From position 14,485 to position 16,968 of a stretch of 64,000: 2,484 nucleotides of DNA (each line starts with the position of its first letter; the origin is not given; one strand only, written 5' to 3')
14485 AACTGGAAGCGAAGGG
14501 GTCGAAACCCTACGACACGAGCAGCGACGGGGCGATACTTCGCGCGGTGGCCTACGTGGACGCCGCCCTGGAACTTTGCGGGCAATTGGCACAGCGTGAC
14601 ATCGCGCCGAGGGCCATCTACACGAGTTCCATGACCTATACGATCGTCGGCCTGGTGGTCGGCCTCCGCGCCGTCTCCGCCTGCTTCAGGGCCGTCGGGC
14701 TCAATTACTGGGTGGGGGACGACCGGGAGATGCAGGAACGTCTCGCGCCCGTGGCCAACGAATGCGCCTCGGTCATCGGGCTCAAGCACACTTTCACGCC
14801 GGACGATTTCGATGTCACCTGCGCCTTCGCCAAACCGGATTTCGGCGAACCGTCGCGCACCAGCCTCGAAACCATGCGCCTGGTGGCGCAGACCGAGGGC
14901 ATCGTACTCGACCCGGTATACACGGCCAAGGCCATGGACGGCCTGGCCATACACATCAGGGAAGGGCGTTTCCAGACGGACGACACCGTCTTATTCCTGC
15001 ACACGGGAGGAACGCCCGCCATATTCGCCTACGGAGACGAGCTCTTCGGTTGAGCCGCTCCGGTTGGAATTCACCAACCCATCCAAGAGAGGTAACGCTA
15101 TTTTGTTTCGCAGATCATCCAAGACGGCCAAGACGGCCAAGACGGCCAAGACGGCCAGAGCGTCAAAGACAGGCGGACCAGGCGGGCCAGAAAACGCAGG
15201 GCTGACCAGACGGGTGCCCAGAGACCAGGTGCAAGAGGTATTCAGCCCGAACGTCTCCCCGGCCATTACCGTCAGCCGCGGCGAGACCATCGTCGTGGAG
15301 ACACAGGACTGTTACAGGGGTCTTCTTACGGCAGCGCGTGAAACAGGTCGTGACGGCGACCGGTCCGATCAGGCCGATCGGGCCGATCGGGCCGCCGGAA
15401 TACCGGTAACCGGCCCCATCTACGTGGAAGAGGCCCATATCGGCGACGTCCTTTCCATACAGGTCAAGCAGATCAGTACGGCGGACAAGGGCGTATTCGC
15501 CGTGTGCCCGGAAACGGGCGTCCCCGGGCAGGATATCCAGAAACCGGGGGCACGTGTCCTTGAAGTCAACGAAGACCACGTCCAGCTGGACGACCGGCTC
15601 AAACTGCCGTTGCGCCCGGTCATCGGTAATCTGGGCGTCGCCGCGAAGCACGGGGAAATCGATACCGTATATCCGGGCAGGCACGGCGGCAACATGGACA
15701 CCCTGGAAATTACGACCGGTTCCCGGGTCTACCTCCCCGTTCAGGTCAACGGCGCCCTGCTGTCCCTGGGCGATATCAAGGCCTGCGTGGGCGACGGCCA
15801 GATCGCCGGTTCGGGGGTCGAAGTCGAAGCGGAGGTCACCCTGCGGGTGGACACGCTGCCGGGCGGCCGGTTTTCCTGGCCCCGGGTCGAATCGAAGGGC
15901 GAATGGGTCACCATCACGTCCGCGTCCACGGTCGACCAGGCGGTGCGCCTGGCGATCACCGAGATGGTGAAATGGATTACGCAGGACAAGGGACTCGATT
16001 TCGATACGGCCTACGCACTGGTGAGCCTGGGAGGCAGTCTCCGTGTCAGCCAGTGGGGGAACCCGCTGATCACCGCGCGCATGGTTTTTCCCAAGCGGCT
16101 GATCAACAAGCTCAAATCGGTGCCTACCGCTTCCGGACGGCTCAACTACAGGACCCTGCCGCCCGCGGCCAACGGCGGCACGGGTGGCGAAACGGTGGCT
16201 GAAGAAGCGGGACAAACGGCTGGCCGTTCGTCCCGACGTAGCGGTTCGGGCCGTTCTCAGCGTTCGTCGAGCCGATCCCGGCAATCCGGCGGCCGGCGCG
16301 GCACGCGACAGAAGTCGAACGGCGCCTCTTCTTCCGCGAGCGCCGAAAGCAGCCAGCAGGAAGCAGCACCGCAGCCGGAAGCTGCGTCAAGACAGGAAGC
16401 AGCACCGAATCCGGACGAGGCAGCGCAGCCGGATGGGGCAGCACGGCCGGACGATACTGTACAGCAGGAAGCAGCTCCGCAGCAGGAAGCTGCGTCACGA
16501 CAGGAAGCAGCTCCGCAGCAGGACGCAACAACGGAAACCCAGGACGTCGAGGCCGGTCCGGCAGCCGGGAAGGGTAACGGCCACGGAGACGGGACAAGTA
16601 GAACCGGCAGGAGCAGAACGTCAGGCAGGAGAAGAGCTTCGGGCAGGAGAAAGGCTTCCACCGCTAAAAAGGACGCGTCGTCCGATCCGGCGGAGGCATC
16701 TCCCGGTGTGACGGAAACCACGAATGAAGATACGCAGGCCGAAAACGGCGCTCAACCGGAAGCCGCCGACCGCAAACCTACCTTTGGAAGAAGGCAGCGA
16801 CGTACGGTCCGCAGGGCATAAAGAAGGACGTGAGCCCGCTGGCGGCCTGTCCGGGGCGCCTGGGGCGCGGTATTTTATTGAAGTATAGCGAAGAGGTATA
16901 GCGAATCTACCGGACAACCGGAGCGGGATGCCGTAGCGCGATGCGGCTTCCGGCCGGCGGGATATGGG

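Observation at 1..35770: Extreme local expansion of PhyH-family Fe(II)/2OG dioxygenases (at least 10 paralogs in about 36 kb) with cupins, amidohydrolases and formamidases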

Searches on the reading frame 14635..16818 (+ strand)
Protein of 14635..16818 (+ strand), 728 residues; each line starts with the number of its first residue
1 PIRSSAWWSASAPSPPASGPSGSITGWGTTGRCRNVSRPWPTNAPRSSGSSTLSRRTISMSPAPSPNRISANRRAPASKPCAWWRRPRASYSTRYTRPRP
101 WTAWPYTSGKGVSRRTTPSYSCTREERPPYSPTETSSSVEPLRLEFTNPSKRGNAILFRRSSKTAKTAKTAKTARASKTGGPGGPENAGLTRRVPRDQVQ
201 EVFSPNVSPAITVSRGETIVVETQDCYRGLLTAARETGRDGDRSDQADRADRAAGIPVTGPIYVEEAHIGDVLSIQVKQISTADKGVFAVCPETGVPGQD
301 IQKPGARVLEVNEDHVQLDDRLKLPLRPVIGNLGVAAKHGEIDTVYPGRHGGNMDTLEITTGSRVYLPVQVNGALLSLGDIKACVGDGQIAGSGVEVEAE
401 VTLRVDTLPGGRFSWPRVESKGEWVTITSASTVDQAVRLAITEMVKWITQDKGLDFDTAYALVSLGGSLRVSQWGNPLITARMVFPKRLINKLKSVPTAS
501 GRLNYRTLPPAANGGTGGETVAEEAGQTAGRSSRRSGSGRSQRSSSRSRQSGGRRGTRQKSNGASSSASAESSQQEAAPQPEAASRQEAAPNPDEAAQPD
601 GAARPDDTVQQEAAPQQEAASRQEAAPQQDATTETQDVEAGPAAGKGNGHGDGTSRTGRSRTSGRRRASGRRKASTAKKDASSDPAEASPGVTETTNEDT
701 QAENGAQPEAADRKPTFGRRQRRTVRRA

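Call 6: search_protein_families(library=pfam, proteins=[window:14635-16818:+], max_evalue=0.01)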
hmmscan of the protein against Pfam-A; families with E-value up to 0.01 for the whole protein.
window:14635-16818:+ (728 aa): 1 family
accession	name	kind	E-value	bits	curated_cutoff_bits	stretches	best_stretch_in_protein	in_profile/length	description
PF03069.20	FmdA_AmdA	-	2e-26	93.2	27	2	342-411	201-271/373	Acetamidase/Formamidase family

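Call 41: search_protein_families(library=ncbifam, proteins=[window:14635-16818:+], max_evalue=0.0001)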
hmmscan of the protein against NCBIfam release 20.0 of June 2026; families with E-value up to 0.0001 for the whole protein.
window:14635-16818:+ (728 aa): 1 family
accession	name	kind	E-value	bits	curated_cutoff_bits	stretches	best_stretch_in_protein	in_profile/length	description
NF045496.1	FormamaseFmdA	equivalog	3.6e-18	65.5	500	1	341-411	211-282/407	formamidase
